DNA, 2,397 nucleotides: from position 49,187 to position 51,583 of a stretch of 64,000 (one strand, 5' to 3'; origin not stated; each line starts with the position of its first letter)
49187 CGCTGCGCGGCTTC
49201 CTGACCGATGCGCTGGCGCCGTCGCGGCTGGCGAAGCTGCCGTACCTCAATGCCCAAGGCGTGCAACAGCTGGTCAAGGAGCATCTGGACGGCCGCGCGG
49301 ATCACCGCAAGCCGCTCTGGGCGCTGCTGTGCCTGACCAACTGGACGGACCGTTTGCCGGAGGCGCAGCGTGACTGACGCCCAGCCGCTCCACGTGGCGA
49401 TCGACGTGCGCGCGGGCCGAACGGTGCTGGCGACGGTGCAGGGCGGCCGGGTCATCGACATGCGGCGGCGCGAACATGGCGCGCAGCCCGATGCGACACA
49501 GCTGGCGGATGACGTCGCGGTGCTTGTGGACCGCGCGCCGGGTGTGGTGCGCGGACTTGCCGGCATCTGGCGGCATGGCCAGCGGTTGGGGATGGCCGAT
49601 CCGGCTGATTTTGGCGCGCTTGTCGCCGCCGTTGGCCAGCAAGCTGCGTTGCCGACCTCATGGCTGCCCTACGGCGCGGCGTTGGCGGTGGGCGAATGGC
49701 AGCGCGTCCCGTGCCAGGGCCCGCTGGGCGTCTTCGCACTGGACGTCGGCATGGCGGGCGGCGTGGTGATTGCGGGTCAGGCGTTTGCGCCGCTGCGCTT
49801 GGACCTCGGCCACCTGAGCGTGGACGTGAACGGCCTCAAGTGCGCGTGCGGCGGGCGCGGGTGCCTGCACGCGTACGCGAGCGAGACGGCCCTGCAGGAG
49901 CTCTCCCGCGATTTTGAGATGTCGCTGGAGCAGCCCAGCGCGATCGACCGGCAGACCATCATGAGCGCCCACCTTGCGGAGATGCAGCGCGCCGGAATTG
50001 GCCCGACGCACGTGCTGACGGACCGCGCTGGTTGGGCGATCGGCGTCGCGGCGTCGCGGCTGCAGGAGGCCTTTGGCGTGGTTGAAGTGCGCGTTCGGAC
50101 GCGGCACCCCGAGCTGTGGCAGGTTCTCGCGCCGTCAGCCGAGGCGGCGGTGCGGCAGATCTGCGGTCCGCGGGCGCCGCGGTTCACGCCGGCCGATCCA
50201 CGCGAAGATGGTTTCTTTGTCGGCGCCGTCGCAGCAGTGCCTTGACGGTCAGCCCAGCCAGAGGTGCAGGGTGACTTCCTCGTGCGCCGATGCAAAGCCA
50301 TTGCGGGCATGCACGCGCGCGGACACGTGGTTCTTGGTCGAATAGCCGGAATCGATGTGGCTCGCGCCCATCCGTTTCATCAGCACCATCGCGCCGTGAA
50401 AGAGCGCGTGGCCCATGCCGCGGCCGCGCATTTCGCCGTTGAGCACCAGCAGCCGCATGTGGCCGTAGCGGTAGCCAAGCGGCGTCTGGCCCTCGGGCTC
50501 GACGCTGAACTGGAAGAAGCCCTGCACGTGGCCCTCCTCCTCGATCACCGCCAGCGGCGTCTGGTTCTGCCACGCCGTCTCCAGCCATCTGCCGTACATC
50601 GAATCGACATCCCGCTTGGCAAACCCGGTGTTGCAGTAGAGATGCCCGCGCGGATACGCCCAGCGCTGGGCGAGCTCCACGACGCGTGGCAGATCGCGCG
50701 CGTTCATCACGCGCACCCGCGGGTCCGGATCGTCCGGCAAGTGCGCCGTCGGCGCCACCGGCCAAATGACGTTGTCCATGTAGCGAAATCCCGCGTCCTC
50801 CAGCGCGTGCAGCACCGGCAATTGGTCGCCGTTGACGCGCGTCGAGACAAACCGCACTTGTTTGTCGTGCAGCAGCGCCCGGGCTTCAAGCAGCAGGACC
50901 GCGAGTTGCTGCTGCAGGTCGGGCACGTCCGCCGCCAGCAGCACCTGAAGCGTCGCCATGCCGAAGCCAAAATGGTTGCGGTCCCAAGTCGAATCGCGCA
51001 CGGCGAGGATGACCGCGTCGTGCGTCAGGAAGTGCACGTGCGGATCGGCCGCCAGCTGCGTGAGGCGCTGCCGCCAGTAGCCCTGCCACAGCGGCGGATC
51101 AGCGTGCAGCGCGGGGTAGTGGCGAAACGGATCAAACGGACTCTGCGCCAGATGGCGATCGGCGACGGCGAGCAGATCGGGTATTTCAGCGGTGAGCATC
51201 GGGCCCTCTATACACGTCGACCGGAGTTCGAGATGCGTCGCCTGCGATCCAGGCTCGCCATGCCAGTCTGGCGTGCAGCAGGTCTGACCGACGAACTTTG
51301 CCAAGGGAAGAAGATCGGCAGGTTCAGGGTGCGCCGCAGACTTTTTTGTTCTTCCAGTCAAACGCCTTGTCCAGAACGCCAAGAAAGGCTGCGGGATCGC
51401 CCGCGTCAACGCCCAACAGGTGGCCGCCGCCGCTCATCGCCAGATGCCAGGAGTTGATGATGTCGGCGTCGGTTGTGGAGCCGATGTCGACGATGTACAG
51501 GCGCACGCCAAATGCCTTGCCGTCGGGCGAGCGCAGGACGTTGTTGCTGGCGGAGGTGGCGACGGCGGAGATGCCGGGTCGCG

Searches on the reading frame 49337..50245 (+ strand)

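Call 64: search_protein_families(library=pfam, proteins=[window:49337-50245:+], max_evalue=0.00001)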
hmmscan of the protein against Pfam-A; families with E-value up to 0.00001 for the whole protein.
window:49337-50245:+ (302 aa): 1 family
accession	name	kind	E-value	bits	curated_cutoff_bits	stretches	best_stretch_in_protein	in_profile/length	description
PF00480.26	ROK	-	1.3e-10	41.7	22.9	1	135-210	130-202/294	ROK family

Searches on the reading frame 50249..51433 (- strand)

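Call 65: search_protein_families(library=pfam, proteins=[window:50249-51433:-], max_evalue=0.00001)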
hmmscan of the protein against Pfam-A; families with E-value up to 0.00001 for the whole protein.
window:50249-51433:- (394 aa): 1 family
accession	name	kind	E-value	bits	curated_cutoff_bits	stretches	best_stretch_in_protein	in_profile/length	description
PF00583.31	Acetyltransf_1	-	7.7e-08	33.1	20.7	1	276-380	15-116/116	Acetyltransferase (GNAT) family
